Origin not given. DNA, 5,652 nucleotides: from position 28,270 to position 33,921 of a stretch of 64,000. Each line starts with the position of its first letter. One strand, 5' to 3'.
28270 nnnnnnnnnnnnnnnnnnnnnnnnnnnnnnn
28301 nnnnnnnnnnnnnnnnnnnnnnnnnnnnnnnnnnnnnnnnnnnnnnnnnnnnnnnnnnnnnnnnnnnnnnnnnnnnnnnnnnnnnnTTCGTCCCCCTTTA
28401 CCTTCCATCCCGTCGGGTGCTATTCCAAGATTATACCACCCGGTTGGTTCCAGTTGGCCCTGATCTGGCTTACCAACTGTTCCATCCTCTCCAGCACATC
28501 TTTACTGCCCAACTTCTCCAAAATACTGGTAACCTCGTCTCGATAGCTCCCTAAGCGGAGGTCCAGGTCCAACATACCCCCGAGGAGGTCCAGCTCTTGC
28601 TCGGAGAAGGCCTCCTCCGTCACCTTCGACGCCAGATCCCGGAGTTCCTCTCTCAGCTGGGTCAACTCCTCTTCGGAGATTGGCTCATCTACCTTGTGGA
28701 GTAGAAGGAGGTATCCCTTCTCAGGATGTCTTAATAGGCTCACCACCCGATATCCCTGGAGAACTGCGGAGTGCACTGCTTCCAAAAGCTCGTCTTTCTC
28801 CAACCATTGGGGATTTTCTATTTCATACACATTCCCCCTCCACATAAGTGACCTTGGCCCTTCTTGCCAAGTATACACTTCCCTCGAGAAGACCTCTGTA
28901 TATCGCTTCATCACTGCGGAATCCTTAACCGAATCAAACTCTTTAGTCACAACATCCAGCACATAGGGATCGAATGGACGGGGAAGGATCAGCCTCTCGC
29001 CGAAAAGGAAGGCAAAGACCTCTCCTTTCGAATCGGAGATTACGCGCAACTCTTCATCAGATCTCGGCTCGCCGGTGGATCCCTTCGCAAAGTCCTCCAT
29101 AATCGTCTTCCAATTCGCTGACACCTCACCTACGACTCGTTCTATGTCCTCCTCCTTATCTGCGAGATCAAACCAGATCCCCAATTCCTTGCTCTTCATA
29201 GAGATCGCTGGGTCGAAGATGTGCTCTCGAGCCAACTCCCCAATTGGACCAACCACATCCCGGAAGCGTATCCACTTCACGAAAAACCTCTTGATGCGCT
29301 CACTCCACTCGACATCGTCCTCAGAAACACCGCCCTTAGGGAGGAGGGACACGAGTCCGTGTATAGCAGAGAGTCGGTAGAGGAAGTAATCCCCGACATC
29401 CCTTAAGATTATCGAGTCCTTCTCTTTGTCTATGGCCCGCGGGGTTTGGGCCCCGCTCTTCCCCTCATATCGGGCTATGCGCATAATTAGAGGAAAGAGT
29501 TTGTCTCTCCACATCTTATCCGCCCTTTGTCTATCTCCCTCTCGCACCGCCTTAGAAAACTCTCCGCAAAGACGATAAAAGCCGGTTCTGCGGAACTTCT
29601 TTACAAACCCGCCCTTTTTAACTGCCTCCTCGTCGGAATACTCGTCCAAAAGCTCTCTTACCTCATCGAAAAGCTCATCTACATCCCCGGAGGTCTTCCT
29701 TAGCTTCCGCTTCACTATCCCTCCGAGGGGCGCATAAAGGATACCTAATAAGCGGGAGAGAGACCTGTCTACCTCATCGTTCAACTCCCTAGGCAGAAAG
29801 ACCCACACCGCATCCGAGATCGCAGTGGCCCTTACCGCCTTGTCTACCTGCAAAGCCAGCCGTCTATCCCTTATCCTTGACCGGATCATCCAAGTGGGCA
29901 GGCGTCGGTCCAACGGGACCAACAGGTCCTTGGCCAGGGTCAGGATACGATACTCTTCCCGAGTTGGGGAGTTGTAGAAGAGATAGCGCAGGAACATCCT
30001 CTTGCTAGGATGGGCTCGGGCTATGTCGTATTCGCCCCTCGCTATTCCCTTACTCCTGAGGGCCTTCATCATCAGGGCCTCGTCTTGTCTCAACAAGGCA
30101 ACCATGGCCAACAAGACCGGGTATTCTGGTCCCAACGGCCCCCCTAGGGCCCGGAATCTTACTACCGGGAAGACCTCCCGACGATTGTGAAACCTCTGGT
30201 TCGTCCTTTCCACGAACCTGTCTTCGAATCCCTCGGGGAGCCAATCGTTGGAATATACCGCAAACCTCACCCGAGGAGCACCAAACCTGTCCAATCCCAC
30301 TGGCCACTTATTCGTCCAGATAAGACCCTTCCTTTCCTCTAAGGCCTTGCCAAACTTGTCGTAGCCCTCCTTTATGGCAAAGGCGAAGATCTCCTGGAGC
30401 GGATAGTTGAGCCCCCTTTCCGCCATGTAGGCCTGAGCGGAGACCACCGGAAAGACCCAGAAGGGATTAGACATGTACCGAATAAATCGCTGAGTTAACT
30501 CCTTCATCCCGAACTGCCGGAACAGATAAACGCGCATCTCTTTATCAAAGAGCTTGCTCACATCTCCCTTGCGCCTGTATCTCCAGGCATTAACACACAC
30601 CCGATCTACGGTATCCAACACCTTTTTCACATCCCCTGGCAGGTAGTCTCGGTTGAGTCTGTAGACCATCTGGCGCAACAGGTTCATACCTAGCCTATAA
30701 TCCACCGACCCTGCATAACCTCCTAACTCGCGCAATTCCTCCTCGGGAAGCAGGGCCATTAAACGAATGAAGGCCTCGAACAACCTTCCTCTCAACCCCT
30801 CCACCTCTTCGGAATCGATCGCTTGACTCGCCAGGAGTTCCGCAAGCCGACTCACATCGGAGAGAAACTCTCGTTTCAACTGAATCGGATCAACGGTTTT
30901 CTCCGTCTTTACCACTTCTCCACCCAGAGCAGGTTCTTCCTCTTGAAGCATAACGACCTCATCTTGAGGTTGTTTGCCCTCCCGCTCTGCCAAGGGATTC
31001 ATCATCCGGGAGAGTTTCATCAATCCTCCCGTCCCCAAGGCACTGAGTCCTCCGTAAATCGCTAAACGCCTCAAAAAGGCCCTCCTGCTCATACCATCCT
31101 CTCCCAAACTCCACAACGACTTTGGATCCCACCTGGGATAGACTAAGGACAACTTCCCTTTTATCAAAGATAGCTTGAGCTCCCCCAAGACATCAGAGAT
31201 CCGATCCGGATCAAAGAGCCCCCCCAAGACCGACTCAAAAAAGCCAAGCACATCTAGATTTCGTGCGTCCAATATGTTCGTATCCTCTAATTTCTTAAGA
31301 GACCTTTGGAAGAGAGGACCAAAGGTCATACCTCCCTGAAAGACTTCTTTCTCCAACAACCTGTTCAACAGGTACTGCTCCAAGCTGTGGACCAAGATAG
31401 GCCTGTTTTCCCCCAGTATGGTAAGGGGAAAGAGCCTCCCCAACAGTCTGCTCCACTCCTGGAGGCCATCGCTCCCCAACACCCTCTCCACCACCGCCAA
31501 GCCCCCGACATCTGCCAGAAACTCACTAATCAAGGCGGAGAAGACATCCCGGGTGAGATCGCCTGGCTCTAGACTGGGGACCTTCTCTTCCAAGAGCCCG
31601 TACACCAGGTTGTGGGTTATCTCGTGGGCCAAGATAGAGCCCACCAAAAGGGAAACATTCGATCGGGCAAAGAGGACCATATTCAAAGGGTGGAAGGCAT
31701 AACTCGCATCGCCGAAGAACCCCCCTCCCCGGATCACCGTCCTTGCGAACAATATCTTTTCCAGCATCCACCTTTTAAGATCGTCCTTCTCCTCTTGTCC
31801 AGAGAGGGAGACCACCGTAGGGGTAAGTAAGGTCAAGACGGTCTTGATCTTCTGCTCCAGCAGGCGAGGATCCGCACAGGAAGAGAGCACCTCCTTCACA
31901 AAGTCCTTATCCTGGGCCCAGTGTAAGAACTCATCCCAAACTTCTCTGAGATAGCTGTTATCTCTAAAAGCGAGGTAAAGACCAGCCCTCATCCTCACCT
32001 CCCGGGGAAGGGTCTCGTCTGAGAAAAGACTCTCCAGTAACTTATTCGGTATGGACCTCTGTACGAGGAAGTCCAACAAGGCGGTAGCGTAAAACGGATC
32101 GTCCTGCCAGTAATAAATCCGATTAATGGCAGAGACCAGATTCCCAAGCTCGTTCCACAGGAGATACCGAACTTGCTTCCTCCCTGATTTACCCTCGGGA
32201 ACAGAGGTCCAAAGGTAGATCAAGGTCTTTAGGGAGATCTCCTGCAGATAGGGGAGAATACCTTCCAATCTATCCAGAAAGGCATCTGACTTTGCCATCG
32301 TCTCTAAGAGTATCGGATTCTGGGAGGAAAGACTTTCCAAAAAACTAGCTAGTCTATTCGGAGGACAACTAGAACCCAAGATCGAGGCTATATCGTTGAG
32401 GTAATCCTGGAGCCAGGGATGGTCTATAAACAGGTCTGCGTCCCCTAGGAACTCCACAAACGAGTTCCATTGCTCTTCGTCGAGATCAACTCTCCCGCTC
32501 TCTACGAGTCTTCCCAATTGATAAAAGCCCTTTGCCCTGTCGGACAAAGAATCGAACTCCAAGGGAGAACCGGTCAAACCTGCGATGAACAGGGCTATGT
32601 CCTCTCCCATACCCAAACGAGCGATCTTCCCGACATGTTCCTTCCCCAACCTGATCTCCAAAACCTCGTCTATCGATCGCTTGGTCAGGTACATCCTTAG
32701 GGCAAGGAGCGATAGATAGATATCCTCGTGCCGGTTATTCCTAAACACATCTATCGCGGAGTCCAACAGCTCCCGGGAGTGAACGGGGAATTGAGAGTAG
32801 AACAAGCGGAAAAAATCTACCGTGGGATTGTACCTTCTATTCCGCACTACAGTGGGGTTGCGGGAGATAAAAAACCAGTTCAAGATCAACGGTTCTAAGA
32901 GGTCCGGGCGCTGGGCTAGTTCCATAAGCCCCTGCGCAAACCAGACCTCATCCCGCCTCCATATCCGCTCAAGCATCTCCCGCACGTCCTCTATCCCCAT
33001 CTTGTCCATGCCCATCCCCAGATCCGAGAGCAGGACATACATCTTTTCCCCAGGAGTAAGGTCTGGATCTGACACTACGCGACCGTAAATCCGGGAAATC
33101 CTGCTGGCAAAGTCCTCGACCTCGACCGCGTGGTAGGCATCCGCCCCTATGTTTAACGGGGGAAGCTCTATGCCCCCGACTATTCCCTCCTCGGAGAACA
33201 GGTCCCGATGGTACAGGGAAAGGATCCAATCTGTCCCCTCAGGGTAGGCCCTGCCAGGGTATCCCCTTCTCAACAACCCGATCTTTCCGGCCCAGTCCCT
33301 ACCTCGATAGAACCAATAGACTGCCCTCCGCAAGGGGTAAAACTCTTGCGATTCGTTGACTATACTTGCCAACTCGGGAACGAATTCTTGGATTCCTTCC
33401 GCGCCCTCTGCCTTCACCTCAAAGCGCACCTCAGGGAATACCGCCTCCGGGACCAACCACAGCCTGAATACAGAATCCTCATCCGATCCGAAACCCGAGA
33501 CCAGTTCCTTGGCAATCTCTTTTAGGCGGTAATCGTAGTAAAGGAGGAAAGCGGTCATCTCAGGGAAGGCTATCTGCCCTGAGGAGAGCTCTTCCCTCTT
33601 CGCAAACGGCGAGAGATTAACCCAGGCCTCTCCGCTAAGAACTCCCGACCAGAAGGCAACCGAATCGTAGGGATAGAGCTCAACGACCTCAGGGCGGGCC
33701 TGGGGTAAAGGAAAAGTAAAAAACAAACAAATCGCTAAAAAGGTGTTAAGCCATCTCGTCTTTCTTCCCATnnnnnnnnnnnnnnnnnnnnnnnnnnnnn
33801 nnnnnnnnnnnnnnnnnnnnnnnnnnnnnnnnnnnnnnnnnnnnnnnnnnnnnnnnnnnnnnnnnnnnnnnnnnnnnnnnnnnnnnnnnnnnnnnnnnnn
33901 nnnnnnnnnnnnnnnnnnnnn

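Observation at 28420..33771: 1783-aa secreted giant protein with a gluzincin-like motif and an internal Tat-like segment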

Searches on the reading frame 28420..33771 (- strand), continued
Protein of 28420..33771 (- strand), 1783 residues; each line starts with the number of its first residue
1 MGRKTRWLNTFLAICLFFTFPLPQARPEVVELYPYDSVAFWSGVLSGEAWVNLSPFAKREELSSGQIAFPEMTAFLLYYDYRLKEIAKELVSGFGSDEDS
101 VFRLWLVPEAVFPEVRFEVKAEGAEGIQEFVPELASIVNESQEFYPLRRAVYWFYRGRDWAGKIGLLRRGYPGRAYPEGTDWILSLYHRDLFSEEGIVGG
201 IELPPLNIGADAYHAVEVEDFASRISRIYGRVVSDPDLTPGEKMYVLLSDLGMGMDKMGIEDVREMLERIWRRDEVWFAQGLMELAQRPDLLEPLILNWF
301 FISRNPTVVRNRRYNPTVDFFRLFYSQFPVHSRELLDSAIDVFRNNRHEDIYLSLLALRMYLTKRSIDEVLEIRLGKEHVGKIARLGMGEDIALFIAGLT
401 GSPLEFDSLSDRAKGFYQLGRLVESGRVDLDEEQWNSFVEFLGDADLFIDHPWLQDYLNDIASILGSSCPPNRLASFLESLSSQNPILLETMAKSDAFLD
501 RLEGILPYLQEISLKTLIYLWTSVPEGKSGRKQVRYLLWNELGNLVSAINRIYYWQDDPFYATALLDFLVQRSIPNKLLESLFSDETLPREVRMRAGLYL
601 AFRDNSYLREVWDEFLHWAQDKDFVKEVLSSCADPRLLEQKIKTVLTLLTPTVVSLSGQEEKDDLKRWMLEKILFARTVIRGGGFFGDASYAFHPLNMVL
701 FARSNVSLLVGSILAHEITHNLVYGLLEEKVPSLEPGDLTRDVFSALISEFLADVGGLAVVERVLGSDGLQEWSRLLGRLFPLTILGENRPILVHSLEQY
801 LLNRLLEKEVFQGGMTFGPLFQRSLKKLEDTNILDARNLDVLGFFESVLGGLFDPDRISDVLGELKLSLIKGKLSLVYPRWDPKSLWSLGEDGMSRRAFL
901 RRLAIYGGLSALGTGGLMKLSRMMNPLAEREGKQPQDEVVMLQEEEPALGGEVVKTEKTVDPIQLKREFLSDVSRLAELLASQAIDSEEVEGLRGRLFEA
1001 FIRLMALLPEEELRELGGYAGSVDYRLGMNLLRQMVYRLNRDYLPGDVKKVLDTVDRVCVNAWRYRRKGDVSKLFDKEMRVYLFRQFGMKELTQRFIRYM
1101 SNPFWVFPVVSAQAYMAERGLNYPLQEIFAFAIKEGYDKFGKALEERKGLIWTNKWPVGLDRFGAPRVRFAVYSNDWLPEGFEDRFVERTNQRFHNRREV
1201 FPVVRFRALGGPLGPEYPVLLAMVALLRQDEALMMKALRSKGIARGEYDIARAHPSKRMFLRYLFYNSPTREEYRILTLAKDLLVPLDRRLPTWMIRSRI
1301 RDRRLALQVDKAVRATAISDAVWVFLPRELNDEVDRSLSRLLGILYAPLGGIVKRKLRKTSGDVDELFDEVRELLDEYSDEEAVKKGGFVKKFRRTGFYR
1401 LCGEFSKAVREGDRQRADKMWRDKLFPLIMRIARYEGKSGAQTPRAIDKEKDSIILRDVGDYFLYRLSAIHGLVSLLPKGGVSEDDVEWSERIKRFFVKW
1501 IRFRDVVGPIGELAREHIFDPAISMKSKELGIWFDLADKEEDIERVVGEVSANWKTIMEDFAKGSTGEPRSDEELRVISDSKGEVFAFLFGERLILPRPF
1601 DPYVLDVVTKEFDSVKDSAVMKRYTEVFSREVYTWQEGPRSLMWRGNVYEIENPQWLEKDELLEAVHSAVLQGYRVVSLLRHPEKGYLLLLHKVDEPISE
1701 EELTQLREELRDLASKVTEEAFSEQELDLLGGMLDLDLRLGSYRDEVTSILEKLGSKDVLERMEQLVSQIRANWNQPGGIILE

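Call 46: search_protein_families(library=pfam, alignment_id=A6, max_evalue=1)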
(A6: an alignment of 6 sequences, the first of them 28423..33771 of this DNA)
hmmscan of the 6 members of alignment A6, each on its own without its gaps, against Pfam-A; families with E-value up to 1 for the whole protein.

A. member 1, window:28423-33771:- (1783 aa): 1 family
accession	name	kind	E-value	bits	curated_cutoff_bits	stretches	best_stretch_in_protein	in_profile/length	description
PF08656.15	DASH_Dad3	-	0.13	12.7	23.1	0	636-664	45-73/76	DASH complex subunit Dad3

B. families by the number of members that match (of 6 scanned): 8 families
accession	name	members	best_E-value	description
PF14842.11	FliG_N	2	0.071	FliG N-terminal domain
PF25393.1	LTM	1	0.064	LUBAC thetering domain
PF08146.17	BP28CT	1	0.081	BP28CT (NUC211) domain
PF10518.14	TAT_signal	1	0.085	TAT (twin-arginine translocation) pathway signal sequence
PF01652.23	IF4E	1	0.11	Eukaryotic initiation factor 4E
PF08656.15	DASH_Dad3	1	0.13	DASH complex subunit Dad3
PF09150.15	Carot_N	1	0.25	Orange carotenoid protein, N-terminal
PF03981.17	Ubiq_cyt_C_chap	1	0.28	Ubiquinol-cytochrome C chaperone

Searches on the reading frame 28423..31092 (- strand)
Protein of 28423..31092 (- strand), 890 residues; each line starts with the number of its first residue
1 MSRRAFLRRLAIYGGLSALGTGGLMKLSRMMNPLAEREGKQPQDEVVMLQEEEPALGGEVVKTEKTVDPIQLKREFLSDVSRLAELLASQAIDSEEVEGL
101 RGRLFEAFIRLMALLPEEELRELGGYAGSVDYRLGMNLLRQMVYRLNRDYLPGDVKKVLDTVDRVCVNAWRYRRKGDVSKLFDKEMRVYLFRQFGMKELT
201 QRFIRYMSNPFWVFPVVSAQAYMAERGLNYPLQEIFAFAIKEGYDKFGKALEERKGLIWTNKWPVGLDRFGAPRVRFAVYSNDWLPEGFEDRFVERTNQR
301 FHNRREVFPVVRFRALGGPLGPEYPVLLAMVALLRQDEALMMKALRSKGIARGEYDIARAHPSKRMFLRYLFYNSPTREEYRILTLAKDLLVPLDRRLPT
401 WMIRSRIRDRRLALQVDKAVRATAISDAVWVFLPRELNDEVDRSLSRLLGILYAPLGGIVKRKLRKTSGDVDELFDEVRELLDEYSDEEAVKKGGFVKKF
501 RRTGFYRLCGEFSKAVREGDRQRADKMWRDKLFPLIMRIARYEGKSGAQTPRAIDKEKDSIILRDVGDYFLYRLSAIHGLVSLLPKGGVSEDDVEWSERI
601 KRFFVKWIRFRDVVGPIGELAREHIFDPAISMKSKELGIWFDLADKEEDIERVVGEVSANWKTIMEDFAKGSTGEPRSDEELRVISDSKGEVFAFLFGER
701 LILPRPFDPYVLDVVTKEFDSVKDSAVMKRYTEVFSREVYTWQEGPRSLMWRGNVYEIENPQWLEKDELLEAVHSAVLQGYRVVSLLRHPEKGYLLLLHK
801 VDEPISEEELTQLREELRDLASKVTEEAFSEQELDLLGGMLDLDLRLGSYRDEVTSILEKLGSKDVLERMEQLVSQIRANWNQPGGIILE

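Call 41: predict_structure(alignment_id=A5)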
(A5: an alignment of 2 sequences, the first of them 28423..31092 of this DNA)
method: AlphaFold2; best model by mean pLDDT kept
length: 890 residues; sequences in the alignment: 2
mean_pLDDT: 40.2   pTM: 0.29
mean pLDDT of the five models: 40.2, 40.0, 38.8, 37.0, 36.9
residues with pLDDT >= 90: 0; 70-90: 36; 50-70: 144; < 50: 710
segments of 3 or more residues with pLDDT < 50: 1-65, 148-159, 162-469, 481-506, 508-661, 671-680, 687-692, 704-739, 744-755, 778-780, 802-811, 823-825, 839-862, 864-890
pLDDT, mean of each block of 10 residues (from residue 1): 35 35 36 33 28 30 51 80 69 64 72 69 57 56 51 44 47 39 40 38 32 30 32 33 36 31 27 27 33 33 28 23 29 31 32 31 30 29 30 28 29 33 28 27 29 26 31 49 40 39 47 40 43 44 32 28 29 30 29 29 32 34 33 30 35 44 51 44 51 57 46 41 45 44 43 50 66 54 58 62 44 51 52 51 37 40 44 43 32
secondary structure, 60 per line:
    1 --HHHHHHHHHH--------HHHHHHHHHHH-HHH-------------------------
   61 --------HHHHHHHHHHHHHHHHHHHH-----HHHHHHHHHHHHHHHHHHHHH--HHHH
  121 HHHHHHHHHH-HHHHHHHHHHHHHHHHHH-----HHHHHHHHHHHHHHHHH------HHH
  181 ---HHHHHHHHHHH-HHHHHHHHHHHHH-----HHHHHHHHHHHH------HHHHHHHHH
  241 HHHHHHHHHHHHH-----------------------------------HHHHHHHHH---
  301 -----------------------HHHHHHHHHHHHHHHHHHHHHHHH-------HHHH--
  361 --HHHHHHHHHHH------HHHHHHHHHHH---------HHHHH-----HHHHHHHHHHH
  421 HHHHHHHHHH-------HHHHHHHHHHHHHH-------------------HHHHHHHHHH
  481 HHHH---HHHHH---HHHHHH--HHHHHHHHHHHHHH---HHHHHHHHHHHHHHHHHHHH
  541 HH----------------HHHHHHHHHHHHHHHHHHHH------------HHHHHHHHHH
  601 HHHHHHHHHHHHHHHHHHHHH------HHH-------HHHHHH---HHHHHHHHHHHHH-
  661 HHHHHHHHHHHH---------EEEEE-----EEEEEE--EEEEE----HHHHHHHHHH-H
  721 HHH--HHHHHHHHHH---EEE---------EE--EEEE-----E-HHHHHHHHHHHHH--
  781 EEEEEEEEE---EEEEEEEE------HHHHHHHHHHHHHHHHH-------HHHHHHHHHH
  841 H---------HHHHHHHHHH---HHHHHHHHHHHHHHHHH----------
elements in order (helices of 4 or more, strands of 3 or more residues): H3-12 H21-31 H69-88 H94-114 H117-130 H132-149 H155-171 H184-194 H196-208 H214-225 H232-253 H289-297 H324-347 H355-358 H363-373 H380-390 H400-404 H410-430 H438-451 H471-484 H488-492 H496-501 H504-517 H521-542 H559-578 H591-621 H638-643 H647-659 H661-672 E682-686 E692-697 E700-704 H709-718 H720-723 H726-735 E739-741 E755-758 H766-778 E781-789 E793-800 H807-823 H831-841 H851-860 H864-880

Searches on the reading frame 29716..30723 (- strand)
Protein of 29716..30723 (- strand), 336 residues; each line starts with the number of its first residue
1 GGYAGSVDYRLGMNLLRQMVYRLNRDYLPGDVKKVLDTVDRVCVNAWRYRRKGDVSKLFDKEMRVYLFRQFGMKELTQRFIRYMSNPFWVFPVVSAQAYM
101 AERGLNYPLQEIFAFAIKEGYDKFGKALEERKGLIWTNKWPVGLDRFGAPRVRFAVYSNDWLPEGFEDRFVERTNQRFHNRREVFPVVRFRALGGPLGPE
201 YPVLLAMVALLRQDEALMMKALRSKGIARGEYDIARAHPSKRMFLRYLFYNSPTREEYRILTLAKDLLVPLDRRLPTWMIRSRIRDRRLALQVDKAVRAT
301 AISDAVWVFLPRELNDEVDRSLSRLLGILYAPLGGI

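Call 61: search_solved_structures(query=A9, max_evalue=10, show_alignments=2)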
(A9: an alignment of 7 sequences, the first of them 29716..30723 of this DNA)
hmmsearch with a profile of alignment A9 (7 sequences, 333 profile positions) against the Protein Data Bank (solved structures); distinct sequences matched with E-value up to 10: 3.
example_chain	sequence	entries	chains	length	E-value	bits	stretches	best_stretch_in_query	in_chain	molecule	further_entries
7rmy_A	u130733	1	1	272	0.13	14.5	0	6-71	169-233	De Novo designed tunable homodimer, D_3-337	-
3mel_A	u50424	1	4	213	0.48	12.6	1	243-278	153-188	Thiamine diphosphokinase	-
7tlx_1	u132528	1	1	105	1.9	10.6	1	73-101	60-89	C-type cytochrome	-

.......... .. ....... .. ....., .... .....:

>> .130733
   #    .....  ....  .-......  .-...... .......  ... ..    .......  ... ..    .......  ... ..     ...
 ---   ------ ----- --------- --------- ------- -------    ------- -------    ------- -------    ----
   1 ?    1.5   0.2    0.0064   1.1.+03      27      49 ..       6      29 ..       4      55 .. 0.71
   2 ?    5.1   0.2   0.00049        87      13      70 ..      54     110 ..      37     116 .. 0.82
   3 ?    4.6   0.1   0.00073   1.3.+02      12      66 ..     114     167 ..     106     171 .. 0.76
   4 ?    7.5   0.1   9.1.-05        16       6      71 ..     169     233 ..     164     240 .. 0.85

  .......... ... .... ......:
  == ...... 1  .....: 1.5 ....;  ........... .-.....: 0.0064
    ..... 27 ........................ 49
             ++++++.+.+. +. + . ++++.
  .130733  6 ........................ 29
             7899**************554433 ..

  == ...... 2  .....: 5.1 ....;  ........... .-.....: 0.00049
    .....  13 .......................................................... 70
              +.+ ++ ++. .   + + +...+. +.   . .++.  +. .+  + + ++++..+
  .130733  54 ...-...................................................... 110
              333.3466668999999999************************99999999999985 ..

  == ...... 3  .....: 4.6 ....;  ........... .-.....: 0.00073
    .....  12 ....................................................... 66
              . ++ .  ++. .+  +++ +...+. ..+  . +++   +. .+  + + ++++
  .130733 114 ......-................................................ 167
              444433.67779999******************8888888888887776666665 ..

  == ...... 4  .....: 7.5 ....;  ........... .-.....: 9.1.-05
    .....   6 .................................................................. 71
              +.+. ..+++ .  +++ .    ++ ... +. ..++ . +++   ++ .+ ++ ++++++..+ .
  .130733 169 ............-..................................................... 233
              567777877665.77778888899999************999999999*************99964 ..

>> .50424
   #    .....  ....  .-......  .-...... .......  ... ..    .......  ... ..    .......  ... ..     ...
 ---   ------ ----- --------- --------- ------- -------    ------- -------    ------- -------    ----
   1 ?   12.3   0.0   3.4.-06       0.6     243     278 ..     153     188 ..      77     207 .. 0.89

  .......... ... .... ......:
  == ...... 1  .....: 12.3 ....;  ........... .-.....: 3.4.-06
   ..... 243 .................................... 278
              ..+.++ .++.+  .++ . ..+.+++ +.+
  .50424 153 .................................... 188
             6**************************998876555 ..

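Call 68: find_related_loci(query=A9, collection=metagenome_contigs, flank=10000)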
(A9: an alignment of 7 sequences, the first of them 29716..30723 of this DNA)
Query A9 (336 aa) in metagenome_contigs; peptide patterns used: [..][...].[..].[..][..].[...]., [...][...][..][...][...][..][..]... (x = any residue, [..] = any of these).
272 stretches matched a pattern; 1 encode a relative of the query (tblastn E <= 1e-3); 1 distinct loci.
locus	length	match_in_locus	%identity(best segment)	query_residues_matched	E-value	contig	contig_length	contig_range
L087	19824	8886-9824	38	3-313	7e-60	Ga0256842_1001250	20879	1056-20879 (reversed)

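Call 79: find_homologous_proteins(query=A9, max_evalue=0.01)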
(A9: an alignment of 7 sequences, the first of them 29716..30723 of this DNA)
Query A9 (7 sequences): 8000 candidates shared short words with the query, none scored E <= 0.01.
